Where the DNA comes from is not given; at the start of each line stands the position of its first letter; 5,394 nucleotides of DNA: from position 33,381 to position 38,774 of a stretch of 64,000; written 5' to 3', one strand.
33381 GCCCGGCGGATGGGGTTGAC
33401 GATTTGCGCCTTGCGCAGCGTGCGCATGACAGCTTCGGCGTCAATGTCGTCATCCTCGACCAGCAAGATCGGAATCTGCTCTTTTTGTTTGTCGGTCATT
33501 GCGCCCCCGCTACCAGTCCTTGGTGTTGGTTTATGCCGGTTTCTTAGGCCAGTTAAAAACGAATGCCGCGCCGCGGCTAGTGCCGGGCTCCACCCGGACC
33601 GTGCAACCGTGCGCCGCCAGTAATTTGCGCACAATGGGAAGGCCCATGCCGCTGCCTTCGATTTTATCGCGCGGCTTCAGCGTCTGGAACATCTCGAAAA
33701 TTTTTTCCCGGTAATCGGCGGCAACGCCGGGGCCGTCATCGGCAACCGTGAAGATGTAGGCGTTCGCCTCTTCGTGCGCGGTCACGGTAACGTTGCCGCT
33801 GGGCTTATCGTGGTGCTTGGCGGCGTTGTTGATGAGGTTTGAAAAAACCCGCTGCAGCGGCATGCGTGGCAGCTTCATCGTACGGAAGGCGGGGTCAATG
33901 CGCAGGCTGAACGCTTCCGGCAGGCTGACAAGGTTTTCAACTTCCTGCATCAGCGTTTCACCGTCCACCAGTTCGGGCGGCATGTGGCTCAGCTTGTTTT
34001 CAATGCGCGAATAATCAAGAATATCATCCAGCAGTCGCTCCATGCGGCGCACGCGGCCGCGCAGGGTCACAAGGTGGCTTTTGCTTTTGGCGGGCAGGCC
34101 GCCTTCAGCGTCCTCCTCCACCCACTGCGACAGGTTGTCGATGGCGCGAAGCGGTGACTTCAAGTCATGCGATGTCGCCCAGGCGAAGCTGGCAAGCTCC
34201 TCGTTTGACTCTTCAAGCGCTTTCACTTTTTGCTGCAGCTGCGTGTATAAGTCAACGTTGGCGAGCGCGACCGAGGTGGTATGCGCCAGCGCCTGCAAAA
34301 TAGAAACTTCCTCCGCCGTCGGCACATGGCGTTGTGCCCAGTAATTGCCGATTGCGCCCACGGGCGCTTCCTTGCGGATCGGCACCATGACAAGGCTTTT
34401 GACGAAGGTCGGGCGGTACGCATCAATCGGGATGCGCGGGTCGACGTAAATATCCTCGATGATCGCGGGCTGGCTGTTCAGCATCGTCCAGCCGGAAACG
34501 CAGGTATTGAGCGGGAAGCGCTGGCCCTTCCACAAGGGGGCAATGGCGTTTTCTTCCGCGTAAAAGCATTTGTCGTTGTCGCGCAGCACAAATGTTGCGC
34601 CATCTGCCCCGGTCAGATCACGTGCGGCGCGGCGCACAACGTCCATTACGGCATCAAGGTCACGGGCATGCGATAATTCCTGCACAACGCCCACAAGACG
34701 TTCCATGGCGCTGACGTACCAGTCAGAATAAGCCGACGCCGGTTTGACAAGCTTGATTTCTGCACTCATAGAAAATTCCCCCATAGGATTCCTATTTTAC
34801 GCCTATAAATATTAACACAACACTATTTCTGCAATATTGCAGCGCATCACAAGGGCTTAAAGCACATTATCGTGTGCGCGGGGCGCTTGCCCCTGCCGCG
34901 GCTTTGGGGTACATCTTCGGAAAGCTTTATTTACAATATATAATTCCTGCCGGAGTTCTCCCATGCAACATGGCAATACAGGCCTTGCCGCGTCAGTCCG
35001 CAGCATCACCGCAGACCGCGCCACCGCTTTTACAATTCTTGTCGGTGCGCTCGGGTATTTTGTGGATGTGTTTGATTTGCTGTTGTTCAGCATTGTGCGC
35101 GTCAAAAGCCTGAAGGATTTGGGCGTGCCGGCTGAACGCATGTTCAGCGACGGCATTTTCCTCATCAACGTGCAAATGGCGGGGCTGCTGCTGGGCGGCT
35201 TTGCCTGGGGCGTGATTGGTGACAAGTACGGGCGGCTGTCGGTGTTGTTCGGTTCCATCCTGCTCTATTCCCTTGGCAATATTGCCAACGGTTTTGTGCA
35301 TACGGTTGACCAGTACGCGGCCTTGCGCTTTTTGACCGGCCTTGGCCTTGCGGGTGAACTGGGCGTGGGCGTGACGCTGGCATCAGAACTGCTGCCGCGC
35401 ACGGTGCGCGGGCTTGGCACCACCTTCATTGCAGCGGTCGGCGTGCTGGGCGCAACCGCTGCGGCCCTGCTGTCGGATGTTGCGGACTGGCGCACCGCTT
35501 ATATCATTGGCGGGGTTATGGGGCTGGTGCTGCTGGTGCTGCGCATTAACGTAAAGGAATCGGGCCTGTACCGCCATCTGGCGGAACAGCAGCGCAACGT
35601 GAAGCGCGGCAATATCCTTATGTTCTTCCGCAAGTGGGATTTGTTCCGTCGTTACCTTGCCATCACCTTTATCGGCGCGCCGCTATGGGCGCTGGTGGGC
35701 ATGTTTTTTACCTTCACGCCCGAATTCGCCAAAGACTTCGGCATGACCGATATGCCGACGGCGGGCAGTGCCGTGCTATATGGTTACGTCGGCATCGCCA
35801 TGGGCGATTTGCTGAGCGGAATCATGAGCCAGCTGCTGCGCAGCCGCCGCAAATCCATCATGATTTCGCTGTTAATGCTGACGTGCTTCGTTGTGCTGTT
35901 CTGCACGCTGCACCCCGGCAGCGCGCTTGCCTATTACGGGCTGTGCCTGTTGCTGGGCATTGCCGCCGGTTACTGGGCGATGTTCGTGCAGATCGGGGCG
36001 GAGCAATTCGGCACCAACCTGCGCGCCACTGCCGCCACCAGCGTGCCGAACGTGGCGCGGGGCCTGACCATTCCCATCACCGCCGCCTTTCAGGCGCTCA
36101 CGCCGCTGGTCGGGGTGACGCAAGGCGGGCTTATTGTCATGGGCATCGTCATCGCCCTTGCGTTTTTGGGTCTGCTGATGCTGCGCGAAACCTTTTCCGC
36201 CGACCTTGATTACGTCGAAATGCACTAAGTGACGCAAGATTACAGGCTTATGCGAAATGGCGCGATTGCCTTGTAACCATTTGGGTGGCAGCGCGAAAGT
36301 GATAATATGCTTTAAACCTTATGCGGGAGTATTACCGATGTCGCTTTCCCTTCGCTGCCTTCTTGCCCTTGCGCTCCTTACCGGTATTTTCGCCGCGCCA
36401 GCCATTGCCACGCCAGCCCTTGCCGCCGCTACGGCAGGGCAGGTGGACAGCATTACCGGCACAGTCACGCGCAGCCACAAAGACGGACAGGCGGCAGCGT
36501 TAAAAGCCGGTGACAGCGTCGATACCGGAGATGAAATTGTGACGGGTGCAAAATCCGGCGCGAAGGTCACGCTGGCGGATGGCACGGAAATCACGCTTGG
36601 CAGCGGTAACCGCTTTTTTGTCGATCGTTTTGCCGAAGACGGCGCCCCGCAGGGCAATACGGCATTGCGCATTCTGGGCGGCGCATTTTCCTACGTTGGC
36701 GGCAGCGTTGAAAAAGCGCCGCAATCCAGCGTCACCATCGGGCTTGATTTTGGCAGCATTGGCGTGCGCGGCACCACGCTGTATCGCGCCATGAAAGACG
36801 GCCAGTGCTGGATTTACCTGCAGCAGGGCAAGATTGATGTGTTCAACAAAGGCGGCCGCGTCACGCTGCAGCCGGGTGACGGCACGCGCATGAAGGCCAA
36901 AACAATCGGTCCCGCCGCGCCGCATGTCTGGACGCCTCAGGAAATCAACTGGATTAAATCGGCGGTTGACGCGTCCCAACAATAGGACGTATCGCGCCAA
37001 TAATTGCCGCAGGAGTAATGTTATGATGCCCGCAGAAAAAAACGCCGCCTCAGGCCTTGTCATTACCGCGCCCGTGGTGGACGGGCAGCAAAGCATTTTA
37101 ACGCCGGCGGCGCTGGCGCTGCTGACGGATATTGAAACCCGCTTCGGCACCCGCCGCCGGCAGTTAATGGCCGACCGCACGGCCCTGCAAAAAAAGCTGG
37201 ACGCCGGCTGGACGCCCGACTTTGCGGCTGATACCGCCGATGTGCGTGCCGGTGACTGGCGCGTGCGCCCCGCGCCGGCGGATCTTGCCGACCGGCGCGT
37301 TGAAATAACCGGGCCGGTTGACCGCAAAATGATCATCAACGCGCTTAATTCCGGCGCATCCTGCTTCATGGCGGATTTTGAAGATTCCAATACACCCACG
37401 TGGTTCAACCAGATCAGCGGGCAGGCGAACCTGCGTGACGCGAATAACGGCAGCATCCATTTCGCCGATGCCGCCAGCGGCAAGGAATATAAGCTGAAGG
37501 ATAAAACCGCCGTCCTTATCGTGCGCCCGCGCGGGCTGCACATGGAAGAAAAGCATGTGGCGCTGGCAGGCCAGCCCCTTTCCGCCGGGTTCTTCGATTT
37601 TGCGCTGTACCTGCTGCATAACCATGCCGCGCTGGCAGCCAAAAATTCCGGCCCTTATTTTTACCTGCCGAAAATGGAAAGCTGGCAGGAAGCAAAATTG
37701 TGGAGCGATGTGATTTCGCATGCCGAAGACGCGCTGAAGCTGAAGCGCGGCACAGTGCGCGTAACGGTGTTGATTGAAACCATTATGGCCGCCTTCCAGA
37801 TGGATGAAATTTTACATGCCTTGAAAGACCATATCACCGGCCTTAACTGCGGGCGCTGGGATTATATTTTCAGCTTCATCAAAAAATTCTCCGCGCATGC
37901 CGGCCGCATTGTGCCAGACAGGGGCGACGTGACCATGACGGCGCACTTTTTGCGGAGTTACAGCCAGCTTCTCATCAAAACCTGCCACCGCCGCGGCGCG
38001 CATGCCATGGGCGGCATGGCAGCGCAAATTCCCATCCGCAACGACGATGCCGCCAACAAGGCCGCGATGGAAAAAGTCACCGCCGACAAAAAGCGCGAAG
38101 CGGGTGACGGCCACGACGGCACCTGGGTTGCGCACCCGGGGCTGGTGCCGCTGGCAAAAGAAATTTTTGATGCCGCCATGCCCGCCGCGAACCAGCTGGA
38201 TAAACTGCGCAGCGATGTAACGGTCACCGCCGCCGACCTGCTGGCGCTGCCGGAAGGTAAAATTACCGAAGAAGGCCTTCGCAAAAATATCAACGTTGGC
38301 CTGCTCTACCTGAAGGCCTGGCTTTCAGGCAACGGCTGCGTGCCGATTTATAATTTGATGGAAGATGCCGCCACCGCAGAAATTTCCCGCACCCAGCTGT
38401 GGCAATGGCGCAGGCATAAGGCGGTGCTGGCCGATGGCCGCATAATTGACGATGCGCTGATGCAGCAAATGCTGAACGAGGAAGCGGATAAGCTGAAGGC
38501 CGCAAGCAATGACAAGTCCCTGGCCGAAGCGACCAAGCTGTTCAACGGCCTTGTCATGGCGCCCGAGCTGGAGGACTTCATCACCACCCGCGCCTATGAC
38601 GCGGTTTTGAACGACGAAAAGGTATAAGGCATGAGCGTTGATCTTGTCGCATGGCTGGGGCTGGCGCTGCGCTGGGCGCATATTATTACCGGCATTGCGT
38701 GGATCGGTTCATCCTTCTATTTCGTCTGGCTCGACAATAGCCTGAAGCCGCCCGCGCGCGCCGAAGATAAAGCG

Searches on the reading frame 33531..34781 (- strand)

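Call 66: search_protein_families(library=pfam, proteins=[window:33531-34781:-], max_evalue=0.00001)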
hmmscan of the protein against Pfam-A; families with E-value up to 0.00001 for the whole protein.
window:33531-34781:- (416 aa): 4 families
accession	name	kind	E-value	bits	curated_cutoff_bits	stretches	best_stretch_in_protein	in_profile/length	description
PF02518.31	HATPase_c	-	2.7e-23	82.9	26.4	1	308-414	5-110/111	Histidine kinase-, DNA gyrase B-, and HSP90-like ATPase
PF13185.12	GAF_2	-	2.9e-13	50.6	28.6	1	39-173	1-135/136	GAF domain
PF00512.31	HisKA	-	1.1e-10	41.9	26.9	1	202-262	8-65/66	His Kinase A (phospho-acceptor) domain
PF01590.32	GAF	-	4.9e-08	34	22.4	1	41-173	1-133/133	GAF domain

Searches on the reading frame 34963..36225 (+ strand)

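Call 66: search_protein_families(library=pfam, proteins=[window:34963-36225:+], max_evalue=0.00001)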
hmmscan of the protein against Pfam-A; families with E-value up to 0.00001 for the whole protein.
window:34963-36225:+ (421 aa): 2 families
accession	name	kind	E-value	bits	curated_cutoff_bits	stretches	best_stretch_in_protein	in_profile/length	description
PF07690.21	MFS_1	-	7.4e-29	101.2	33.4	1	66-359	36-333/347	Major Facilitator Superfamily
PF00083.30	Sugar_tr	-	3.3e-11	43.2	22.3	1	68-416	52-446/452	Sugar (and other) transporter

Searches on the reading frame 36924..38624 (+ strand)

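Call 67: search_protein_families(library=pfam, proteins=[window:36924-38624:+], max_evalue=0.00001)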
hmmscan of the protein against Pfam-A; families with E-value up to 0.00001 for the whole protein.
window:36924-38624:+ (567 aa): 3 families
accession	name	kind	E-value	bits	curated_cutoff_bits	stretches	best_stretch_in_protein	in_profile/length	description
PF01274.28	MS_TIM-barrel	-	4.5e-106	353.8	26.4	1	197-441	1-247/248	Malate synthase, TIM barrel domain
PF20659.2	MS_C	-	3.5e-40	137.5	23.1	1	446-560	1-117/118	Malate synthase, C-terminal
PF20656.2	MS_N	-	2.3e-12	46.7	23.5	1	45-105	3-63/64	Malate synthase, N-terminal domain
